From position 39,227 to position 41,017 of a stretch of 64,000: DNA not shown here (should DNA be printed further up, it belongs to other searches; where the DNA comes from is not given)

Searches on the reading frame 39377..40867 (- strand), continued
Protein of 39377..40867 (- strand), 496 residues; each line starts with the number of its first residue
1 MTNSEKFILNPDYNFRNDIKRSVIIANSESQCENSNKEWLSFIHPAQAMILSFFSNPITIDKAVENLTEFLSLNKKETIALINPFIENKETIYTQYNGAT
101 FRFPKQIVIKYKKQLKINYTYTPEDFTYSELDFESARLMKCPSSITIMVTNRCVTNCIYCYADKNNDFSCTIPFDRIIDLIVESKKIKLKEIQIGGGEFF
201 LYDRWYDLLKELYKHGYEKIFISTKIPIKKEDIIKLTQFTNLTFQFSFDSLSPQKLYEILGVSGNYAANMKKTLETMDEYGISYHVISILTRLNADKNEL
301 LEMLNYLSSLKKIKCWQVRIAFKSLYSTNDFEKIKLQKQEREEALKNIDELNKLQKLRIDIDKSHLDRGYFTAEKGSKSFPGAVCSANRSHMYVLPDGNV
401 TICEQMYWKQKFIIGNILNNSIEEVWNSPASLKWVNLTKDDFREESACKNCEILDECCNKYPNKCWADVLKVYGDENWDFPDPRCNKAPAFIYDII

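Call 28: search_protein_families(library=ncbifam, proteins=[L049:2385-4583:+, L066:4786-7104:+, L027:4645-5784:+, L052:5157-6521:+, L056:4921-5316:+, L069:4912-5775:+, L029:3747-4610:+, L042:965-1915:+, L010:2521-4122:+, L058:7496-9460:+], max_evalue=0.00001)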
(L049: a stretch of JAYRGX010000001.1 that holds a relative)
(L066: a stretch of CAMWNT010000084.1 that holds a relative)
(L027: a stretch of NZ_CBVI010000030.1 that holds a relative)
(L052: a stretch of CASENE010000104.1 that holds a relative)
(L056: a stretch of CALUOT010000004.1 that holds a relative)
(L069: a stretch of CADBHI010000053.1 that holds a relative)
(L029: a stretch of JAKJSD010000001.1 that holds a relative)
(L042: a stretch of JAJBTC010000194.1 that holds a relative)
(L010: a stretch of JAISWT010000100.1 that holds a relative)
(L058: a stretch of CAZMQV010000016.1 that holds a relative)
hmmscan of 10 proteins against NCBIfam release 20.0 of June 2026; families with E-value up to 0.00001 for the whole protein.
L049:2385-4583:+ (732 aa): 187 families (the best 25 are shown)
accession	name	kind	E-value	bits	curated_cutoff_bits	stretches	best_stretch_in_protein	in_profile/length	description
TIGR03796.1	NHLM_micro_ABC1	equivalog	9.8e-131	437.2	853.3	1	7-725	6-710/710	NHLP family bacteriocin export ABC transporter peptidase/permease/ATPase subunit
TIGR01846.1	type_I_sec_HlyB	subfamily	2.2e-127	426.2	725.55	1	17-728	3-693/694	type I secretion system permease/ATPase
TIGR01193.1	bacteriocin_ABC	subfamily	8.9e-117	391.4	523.85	1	8-725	1-707/708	peptide cleavage/export ABC transporter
TIGR02203.1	MsbA_lipidA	equivalog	3.9e-101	339.3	602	1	163-727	5-569/572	lipid A export permease/ATP-binding protein MsbA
TIGR03375.1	type_I_sec_LssB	subfamily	5.6e-100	335.6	693.1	1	17-716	5-691/696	type I secretion system permease/ATPase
TIGR03797.1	NHLM_micro_ABC2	equivalog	2.6e-99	333.6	709.4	1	146-728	111-686/686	NHLP bacteriocin export ABC transporter permease/ATPase subunit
NF052233.1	CphA_assoc_ABC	equivalog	4.1e-89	299.9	880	1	156-729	168-745/766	cyanophycin metabolism-associated ABC transporter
TIGR02204.1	MsbA_rel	hypoth_equivalog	8.8e-86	288.8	780.4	1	159-727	5-575/576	ABC transporter, permease/ATP-binding protein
NF008381.0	PRK11176.1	equivalog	1.9e-82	277.5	867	1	163-728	16-580/582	lipid A ABC transporter ATP-binding protein/permease MsbA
TIGR00958.1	3a01208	subfamily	3.1e-82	277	874.6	1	74-724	73-711/711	antigen peptide transporter 2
NF045513.1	HepA_fam_ABC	equivalog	4.9e-81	273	725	1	210-726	97-608/610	heterocyst formation ABC transporter subunit HepA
NF045998.1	cleave_ABC_plasm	equivalog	4.5e-73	246.6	500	1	7-695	1-669/673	Mbov_0121 family peptidase domain-containing ABC transporter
TIGR02857.1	CydD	equivalog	1.1e-70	239.1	435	1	177-699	9-529/529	thiol reductant ABC exporter subunit CydD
NF010178.0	PRK13657.1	equivalog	4.9e-69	233.3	733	1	163-727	10-570/588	glucan ABC transporter ATP-binding protein/ permease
TIGR01842.1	type_I_sec_PrtD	subfamily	6.9e-69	232.8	510.15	1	171-716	5-543/544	type I secretion system permease/ATPase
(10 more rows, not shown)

L066:4786-7104:+ (772 aa): 0 families

L027:4645-5784:+ (379 aa): 1 family
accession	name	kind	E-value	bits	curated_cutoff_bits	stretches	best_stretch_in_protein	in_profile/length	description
TIGR01843.1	type_I_hlyD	subfamily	8.1e-18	64.6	208.65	1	178-376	208-414/422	HlyD family type I secretion periplasmic adaptor subunit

L052:5157-6521:+ (454 aa): 1 family
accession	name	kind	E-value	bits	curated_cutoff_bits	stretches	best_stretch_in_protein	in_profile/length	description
NF053779.1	BT3442_fam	equivalog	6.9e-07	28.3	940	0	16-171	11-168/563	BT3442 family protein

L056:4921-5316:+ (131 aa): 0 families

L069:4912-5775:+ (287 aa): 15 families
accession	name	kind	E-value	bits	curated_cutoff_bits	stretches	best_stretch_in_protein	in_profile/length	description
NF053739.1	GlytfEpsEBac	equivalog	7.2e-22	77.6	450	1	12-197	3-191/265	glycosyltransferase EpsE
NF007482.0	PRK10073.1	equivalog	1.5e-21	76.8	423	1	11-120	7-118/334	glycosyltransferase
NF047683.1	TeichurnBiosyTuaG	equivalog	2.4e-18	66.7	400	1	11-229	7-224/252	teichuronic acid biosynthesis protein TuaG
TIGR03937.1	PgaC_IcaA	equivalog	4.4e-12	45.7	422.3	1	10-103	45-142/407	poly-beta-1,6-N-acetyl-D-glucosamine synthase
NF050050.1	ProtGlycPglI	equivalog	4.1e-11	42.8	500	1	11-111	3-108/306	GalNAc(5)-diNAcBac-PP-undecaprenol beta-1,3-glucosyltransferase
TIGR04283.1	glyco_like_mftF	equivalog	5e-10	39.3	182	1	12-123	1-107/221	TIGR04283 family arsenosugar biosynthesis glycosyltransferase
NF041394.1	GtaseAglG_Halo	equivalog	1.6e-09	37.5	440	1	12-125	3-121/304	glucosyl-dolichyl phosphate glucuronosyltransferase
NF007453.0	PRK10018.1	equivalog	1.8e-09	37.7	382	1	9-113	5-113/280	colanic acid biosynthesis glycosyltransferase WcaA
TIGR04017.1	WcaA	equivalog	2.3e-09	37.3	495.75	1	10-112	5-111/279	colanic acid biosynthesis glycosyltransferase WcaA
TIGR03111.1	glyc2_xrt_Gpos1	hypoth_equivalog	3.3e-09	36.1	363.95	1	12-118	51-163/439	TIGR03111 family XrtG-associated glycosyltransferase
TIGR04009.1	wcaE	equivalog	2.9e-07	30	369.2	1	33-230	26-222/248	colanic acid biosynthesis glycosyltransferase WcaE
TIGR04440.1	glyco_TIGR04440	domain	7.5e-07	29.1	70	1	15-121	5-116/215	TIGR00180 family glycosyltransferase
NF038302.1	EPS_HpsE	equivalog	3.7e-06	26.1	300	1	16-122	7-122/307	hormogonium polysaccharide biosynthesis glycosyltransferase HpsE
NF041875.1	EPS_EpsD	equivalog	5.1e-06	26.1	370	1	13-104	2-96/325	exopolysaccharide biosynthesis glycosyltransferase EpsD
NF038299.1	EPS_HpsN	equivalog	6.3e-06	25.4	425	0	11-105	2-99/317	hormogonium polysaccharide biosynthesis glycosyltransferase HpsN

L029:3747-4610:+ (287 aa): 0 families

L042:965-1915:+ (316 aa): 3 families
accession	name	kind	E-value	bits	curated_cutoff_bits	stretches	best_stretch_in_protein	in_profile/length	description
TIGR01426.2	MGT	subfamily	1.5e-10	40.7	260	1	157-293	242-374/393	macrolide family glycosyltransferase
TIGR04516.1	glycosyl_450act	subfamily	1.2e-08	34.5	440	1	176-291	283-395/418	activator-dependent family glycosyltransferase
TIGR01133.1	murG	equivalog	1.7e-06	27.3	250.25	1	219-296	266-344/353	undecaprenyldiphospho-muramoylpentapeptide beta-N-acetylglucosaminyltransferase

L010:2521-4122:+ (533 aa): 0 families

L058:7496-9460:+ (654 aa): 1 family
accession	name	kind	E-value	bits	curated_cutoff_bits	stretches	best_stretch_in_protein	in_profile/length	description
NF053519.1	DipepPtdsDpp7Prph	equivalog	2.3e-73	247.8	1200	2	4-552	6-584/708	dipeptidyl-peptidase Dpp7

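Call 30: search_protein_families(library=pfam, proteins=[L066:4786-7104:+, L052:5157-6521:+, L056:4921-5316:+, L029:3747-4610:+, L010:2521-4122:+, L027:4645-5784:+], max_evalue=0.001)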
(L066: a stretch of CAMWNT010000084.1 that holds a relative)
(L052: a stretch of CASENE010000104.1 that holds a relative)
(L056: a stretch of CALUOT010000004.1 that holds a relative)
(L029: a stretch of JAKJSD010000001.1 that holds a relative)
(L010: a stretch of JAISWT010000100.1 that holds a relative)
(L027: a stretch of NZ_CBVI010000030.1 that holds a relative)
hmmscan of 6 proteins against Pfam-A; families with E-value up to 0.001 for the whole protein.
L066:4786-7104:+ (772 aa): 2 families
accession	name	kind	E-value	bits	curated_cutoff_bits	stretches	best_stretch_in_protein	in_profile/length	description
PF14905.12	OMP_b-brl_3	-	2.4e-38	132.7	27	1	371-751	8-408/408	Outer membrane protein beta-barrel family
PF13620.12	CarboxypepD_reg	-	0.00018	22.2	32.3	1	23-83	2-62/82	Carboxypeptidase regulatory-like domain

L052:5157-6521:+ (454 aa): 1 family
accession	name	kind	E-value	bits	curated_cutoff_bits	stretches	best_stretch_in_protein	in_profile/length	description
PF13424.12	TPR_12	-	0.00052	20.6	30.1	0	147-218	5-77/77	Tetratricopeptide repeat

L056:4921-5316:+ (131 aa): 1 family
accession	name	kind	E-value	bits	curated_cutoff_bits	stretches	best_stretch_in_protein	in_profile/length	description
PF11589.14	DUF3244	-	5.9e-13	49.1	25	1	34-131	2-96/96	Domain of unknown function (DUF3244)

L029:3747-4610:+ (287 aa): 1 family
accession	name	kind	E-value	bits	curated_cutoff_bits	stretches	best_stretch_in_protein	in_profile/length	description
PF20508.3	DUF6734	-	3.6e-89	299.4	27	1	1-283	1-285/286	Family of unknown function (DUF6734)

L010:2521-4122:+ (533 aa): 1 family
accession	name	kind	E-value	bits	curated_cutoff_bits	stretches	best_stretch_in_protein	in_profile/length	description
PF04187.18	Cofac_haem_bdg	-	1.8e-06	28.6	27.7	1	194-341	1-139/213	Haem-binding uptake, Tiki superfamily, ChaN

L027:4645-5784:+ (379 aa): 0 families

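Call 36: find_related_loci(query=P0004, collection=metagenome_contigs, flank=5000)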
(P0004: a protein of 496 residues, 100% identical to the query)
Query P0004 (496 aa) in metagenome_contigs; peptide patterns used: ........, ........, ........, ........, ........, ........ (x = any residue, [..] = any of these).
40 stretches matched a pattern; 2 encode a relative of the query (tblastn E <= 1e-3); 2 distinct loci.
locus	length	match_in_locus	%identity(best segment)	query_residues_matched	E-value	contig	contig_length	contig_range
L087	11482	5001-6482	70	3-496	0e+0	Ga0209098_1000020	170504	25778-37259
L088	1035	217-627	75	360-496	7e-77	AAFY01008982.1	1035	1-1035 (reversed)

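Call 47: predict_structure(alignment_id=A1)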
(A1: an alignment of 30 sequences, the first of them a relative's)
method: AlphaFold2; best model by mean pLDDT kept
length: 496 residues; sequences in the alignment: 30
mean_pLDDT: 90.4   pTM: 0.86
mean pLDDT of the five models: 90.4, 89.8, 86.9, 86.7, 84.2
residues with pLDDT >= 90: 327; 70-90: 164; 50-70: 3; < 50: 2
segments of 3 or more residues with pLDDT < 50: none
pLDDT, mean of each block of 10 residues (from residue 1): 78 88 88 87 93 96 96 96 95 89 95 90 91 84 91 84 77 95 92 85 94 91 93 95 94 94 93 98 96 95 97 95 83 89 94 94 79 90 78 93 84 93 93 88 91 88 88 91 92 78
secondary structure, 60 per line:
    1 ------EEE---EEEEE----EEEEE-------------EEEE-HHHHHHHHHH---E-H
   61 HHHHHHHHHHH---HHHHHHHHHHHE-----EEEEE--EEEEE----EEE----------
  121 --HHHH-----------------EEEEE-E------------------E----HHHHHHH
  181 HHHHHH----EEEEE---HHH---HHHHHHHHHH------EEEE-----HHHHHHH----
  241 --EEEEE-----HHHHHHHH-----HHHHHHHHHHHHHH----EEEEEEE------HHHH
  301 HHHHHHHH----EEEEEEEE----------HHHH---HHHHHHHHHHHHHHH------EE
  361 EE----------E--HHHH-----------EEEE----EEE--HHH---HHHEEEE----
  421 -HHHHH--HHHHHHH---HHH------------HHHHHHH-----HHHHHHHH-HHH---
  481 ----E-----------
elements in order: E7-9 E13-17 E22-26 E40-43 H45-54 H60-71 H75-85 E92-96 E99-103 E108-110 H123-126 E144-148 H174-186 E191-195 H205-214 E221-224 H230-236 E243-247 H253-260 H266-279 E284-290 H297-308 E313-320 H331-334 H338-352 E359-362 H376-379 E391-394 E399-401 E413-416 H422-426 H429-435 H454-460 H466-473

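Call 51: fold_search(model_id=the predicted structure, library=pdb)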
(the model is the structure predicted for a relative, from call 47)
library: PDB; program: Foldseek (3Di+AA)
matches with E <= 10: 1723; with E <= 0.001: 114
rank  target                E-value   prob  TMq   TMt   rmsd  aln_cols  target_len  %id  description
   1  5v1s_A                9.5e-19  1.00  0.57  0.65   7.7       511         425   15  Crystal structure of Streptococcus suis SuiB bound to S-adenosylmethionine (released 2017-08-30)
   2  5v1t_A                7.9e-18  1.00  0.59  0.66   7.0       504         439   15  Crystal structure of Streptococcus suis SuiB bound to precursor peptide SuiA (released 2017-08-30)
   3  5v1q_B                8.9e-18  1.00  0.61  0.68   6.4       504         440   15  Crystal structure of Streptococcus suis SuiB (released 2017-08-30)
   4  5v1s_B                1.1e-17  1.00  0.59  0.67   6.6       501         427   14  Crystal structure of Streptococcus suis SuiB bound to S-adenosylmethionine (released 2017-08-30)
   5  5v1q_A                2.3e-17  1.00  0.59  0.67   6.8       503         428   15  Crystal structure of Streptococcus suis SuiB (released 2017-08-30)
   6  6efn                  2.3e-15  1.00  0.55  0.68   7.2       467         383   14  Structure of a RiPP maturase, SkfB (released 2018-10-24)
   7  5why_A                3.8e-13  1.00  0.44  0.50  15.3       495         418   15  Structural Insights into Thioether Bond Formation in the Biosynthesis of Sactipeptides (released 2017-07-26)
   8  5wgg_A                5.1e-13  1.00  0.43  0.48  15.9       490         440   14  Structural Insights into Thioether Bond Formation in the Biosynthesis of Sactipeptides (released 2017-07-26)
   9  5why_B                1.4e-12  1.00  0.43  0.50  16.0       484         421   15  Structural Insights into Thioether Bond Formation in the Biosynthesis of Sactipeptides (released 2017-07-26)
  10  6c8v                  1.4e-11  1.00  0.47  0.70   5.0       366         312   16  X-ray structure of PqqE from Methylobacterium extorquens (released 2018-02-14)
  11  5vsl_A                1.7e-11  1.00  0.41  0.72   4.4       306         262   18  Crystal structure of viperin with bound [4Fe-4S] cluster and S-adenosylhomocysteine (SAH) (released 2017-06-14)
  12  5vsm_A                2.8e-11  1.00  0.40  0.72   4.1       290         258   18  Crystal structure of viperin with bound [4Fe-4S] cluster, 5'-deoxyadenosine, and L-methionine (released 2017-06-14)
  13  6q2p_A                4.0e-11  1.00  0.42  0.67   4.8       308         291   16  Crystal structure of mouse viperin bound to cytidine triphosphate and S-adenosylhomocysteine (released 2020-01-22)
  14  6q2q_A                4.3e-11  1.00  0.42  0.67   4.6       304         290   17  Crystal structure of mouse viperin bound to uridine triphosphate and S-adenosylhomocysteine (released 2020-01-22)
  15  6q2p_B                4.5e-11  1.00  0.41  0.65   5.3       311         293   16  Crystal structure of mouse viperin bound to cytidine triphosphate and S-adenosylhomocysteine (released 2020-01-22)
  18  4k36_B                1.1e-10  1.00  0.46  0.60   7.3       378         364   16  His6 tagged anSMEcpe with bound AdoMet (released 2013-05-08)
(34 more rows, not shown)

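Call 66: search_protein_families(library=ncbifam, alignment_id=A1, max_evalue=1e-12)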
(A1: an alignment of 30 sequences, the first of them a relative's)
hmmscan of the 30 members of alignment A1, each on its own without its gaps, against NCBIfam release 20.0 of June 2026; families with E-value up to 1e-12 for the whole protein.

A. member 1, P0004 (496 aa): 6 families
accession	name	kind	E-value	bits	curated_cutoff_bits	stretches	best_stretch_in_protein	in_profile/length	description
TIGR03962.1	mycofact_rSAM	equivalog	1.1e-15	57.6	265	1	139-488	8-334/339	mycofactocin radical SAM maturase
TIGR04133.1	rSAM_w_lipo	hypoth_equivalog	4.6e-15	55.4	425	1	149-457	30-327/350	TIGR04133 family radical SAM/SPASM protein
TIGR04055.1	rSAM_NirJ2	equivalog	5.6e-14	52.4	500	1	148-458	5-301/326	putative heme d1 biosynthesis radical SAM protein NirJ2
TIGR04303.1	GeoRSP_rSAM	equivalog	1.2e-13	51.3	400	1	140-485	2-324/325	GeoRSP system radical SAM/SPASM protein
NF050035.1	rSAM_WgK_link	exception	7.2e-13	48.3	650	0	140-304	6-168/367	radical SAM/SPASM peptide maturase WgkB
TIGR04250.1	SCM_rSAM_ScmE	equivalog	8.1e-13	48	400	0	142-482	2-344/358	SynChlorMet cassette radical SAM/SPASM protein ScmE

B. families by the number of members that match (of 30 scanned): 24 families
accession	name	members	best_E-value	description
TIGR03962.1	mycofact_rSAM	27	1.6e-21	mycofactocin radical SAM maturase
TIGR02109.1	PQQ_syn_pqqE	16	2.5e-20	pyrroloquinoline quinone biosynthesis protein PqqE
TIGR04055.1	rSAM_NirJ2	15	2.9e-22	putative heme d1 biosynthesis radical SAM protein NirJ2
TIGR04303.1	GeoRSP_rSAM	14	5.3e-22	GeoRSP system radical SAM/SPASM protein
NF050035.1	rSAM_WgK_link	13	1.5e-18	radical SAM/SPASM peptide maturase WgkB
TIGR04133.1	rSAM_w_lipo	13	5.6e-17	TIGR04133 family radical SAM/SPASM protein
NF038283.1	viperin_w_prok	11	9e-16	viperin family antiviral radical SAM protein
TIGR04250.1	SCM_rSAM_ScmE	9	5.6e-17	SynChlorMet cassette radical SAM/SPASM protein ScmE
NF001199.0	PRK00164.2-1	8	9.5e-17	GTP 3',8-cyclase MoaA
TIGR04251.1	SCM_rSAM_ScmF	7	1.9e-16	SynChlorMet cassette radical SAM/SPASM protein ScmF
TIGR02668.1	moaA_archaeal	6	2e-17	GTP 3',8-cyclase MoaA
TIGR04403.1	rSAM_skfB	5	1.2e-14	sporulation killing factor system radical SAM maturase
TIGR02666.1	moaA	4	1.1e-16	GTP 3',8-cyclase MoaA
TIGR04340.1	rSAM_ACGX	4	2.7e-14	radical SAM/SPASM domain protein, ACGX system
TIGR04321.1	spiroSPASM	3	8.8e-18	spiro-SPASM protein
TIGR04082.1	rSAM_for_selen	3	5.7e-17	thio(seleno)oxazole modification radical SAM maturase SbtM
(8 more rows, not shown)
